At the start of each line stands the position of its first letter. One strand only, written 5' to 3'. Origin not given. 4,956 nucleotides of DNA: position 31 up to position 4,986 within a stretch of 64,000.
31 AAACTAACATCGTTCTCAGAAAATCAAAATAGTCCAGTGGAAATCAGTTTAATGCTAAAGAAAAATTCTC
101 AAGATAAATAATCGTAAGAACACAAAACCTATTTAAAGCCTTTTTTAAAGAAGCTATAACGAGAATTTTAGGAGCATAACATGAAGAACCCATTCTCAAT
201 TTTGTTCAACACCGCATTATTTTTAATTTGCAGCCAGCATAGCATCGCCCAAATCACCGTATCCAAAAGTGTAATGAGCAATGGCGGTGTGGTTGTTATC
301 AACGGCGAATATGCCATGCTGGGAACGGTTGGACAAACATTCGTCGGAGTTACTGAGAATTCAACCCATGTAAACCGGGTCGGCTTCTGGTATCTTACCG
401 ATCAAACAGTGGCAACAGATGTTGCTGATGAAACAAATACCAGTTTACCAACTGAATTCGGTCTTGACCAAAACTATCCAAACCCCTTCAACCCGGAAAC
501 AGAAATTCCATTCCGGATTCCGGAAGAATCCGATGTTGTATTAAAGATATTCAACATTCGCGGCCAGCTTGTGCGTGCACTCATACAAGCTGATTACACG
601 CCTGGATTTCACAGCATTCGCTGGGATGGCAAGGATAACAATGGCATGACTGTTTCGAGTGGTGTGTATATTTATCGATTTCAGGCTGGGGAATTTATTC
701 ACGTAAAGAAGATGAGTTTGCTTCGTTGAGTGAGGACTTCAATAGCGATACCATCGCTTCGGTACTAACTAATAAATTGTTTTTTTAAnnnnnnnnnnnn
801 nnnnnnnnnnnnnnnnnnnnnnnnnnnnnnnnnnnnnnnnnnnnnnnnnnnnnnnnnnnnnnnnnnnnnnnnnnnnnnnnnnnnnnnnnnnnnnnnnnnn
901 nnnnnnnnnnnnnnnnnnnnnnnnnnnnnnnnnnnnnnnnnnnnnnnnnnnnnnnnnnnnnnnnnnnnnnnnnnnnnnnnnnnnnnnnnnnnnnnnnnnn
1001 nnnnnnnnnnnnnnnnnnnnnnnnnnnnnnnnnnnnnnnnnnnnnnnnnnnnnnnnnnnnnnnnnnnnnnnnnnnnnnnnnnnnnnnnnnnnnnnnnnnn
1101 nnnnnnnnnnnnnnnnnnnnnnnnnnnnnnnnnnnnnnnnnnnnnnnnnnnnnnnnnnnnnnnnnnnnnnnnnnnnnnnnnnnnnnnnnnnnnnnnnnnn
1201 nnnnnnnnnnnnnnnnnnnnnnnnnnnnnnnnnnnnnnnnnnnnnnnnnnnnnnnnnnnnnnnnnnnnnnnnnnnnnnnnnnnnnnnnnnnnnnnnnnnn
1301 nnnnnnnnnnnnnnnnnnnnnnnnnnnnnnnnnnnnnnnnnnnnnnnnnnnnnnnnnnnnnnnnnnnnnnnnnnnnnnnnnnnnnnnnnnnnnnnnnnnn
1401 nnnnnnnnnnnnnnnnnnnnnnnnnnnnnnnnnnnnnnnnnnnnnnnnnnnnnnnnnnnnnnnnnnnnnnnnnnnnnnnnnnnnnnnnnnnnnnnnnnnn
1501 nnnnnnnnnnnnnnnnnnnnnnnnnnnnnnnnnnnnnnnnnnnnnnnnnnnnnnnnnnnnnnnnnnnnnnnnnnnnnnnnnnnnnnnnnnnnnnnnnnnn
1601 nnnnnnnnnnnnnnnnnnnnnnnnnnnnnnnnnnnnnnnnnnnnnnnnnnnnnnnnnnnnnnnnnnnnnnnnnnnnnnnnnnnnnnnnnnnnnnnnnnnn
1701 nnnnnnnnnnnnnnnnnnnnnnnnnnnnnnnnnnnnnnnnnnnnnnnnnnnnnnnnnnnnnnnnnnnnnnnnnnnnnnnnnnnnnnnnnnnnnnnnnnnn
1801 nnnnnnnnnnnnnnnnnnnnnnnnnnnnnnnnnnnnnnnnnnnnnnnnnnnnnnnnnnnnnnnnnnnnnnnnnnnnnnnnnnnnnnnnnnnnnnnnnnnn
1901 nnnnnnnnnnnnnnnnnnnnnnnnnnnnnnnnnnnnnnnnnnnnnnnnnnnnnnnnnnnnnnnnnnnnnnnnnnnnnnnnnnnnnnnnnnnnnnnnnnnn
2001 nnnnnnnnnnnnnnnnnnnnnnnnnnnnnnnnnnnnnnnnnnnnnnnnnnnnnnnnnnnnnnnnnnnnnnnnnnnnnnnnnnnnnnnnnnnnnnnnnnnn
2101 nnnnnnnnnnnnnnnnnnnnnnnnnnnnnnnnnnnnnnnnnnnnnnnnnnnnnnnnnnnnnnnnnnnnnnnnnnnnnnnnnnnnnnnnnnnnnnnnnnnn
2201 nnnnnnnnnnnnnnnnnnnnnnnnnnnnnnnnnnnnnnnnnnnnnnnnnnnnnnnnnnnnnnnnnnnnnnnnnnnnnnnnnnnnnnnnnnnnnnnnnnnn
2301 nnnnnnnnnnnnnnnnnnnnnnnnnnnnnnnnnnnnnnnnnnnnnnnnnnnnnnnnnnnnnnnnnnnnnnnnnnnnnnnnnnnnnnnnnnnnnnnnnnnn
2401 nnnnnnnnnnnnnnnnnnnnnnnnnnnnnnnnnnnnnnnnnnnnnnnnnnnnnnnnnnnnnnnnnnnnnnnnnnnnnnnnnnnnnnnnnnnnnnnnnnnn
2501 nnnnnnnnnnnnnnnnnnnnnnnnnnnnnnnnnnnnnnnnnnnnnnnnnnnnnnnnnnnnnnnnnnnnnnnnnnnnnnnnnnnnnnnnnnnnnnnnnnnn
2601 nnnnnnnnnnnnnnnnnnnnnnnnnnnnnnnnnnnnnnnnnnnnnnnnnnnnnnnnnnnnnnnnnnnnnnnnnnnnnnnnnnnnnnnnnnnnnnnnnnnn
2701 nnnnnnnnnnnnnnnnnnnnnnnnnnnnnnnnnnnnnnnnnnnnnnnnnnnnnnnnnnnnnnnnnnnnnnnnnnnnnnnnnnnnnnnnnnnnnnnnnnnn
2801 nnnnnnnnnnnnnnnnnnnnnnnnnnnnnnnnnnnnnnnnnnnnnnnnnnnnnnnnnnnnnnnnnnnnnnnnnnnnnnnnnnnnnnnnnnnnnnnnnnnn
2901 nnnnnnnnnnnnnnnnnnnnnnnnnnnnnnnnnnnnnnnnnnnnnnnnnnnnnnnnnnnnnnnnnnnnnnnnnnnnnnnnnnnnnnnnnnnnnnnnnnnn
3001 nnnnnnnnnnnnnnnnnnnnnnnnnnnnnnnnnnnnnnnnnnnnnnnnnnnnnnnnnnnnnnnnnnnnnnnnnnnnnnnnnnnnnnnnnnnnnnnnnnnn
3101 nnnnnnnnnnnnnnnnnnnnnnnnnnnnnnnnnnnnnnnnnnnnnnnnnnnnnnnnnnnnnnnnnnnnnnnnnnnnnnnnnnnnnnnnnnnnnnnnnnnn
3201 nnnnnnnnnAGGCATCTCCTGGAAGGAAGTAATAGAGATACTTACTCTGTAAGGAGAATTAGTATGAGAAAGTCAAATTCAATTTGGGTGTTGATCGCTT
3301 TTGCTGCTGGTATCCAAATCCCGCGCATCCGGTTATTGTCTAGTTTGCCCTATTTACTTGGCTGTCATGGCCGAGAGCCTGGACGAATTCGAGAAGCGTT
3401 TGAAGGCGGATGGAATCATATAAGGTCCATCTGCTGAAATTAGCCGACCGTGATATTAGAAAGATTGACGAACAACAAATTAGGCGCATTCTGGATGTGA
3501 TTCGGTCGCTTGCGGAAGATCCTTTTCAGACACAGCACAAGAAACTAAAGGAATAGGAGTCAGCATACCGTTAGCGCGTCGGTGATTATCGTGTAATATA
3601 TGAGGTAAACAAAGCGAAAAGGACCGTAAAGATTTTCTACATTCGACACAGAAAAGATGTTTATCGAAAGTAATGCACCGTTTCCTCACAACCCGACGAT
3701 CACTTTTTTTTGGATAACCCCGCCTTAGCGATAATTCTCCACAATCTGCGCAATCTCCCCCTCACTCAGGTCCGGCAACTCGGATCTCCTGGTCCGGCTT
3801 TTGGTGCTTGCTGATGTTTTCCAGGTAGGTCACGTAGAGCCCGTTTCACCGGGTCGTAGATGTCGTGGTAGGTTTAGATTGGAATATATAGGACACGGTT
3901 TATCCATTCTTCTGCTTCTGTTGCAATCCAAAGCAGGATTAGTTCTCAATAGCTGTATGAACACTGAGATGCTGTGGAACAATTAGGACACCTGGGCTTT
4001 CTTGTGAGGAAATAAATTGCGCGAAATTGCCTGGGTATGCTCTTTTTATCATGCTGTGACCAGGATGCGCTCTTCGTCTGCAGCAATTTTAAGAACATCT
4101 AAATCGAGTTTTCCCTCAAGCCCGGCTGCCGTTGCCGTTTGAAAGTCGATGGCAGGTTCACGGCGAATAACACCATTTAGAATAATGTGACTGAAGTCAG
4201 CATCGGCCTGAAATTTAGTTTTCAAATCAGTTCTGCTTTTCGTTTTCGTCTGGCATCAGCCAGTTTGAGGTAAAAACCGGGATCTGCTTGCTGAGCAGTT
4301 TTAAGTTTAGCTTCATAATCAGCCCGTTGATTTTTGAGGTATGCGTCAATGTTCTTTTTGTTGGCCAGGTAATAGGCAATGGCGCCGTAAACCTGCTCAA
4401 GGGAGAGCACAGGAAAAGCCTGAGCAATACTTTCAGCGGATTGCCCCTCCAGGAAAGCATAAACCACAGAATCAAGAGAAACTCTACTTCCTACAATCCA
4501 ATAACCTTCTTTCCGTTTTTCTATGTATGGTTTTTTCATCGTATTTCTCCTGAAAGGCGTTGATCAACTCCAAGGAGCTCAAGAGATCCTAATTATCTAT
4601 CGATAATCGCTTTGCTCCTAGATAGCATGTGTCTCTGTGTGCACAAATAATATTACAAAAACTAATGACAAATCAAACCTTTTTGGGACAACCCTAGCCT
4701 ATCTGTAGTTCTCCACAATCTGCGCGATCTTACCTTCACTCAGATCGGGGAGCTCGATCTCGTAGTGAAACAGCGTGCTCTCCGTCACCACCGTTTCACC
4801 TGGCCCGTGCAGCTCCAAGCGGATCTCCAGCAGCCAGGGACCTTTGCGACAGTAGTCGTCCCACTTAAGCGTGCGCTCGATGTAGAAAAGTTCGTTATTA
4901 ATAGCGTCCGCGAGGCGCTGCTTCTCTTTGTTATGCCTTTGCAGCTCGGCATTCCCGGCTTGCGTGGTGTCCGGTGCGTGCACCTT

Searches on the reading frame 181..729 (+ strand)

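Call 71: search_protein_families(library=pfam, max_evalue=0.001, proteins=[window:181-729:+])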
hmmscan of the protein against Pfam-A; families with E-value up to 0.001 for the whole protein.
window:181-729:+ (182 aa): 3 families
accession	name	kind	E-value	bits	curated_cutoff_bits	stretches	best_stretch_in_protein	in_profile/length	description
PF13860.13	FlgD_ig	-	1.1e-08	35.4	27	1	111-166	14-72/79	FlgD Ig-like domain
PF18962.6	Por_Secre_tail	-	4.7e-06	27.2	27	1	99-178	2-73/75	Secretion system C-terminal sorting domain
PF13585.12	CHU_C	-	0.00023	21.7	27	1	115-169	25-72/86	CHU_C Type IX secretion signal domain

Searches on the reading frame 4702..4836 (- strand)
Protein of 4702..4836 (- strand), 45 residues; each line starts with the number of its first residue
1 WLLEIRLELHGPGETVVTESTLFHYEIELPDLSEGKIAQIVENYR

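Call 57: search_protein_representatives(protein=window:4702-4836:-)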
Query: 45 residues. Proteins with E-value up to 0.001 (for the whole library): 4; up to 1e-10: 2; up to 1e-30: 0. The best 4 are listed.
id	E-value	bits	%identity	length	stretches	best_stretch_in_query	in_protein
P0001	4.5e-21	88.2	100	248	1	1-45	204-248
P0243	4.4e-15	69.7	46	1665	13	6-32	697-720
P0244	1.8e-10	55.5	44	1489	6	5-40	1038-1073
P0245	5.9e-07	44.6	35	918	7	10-32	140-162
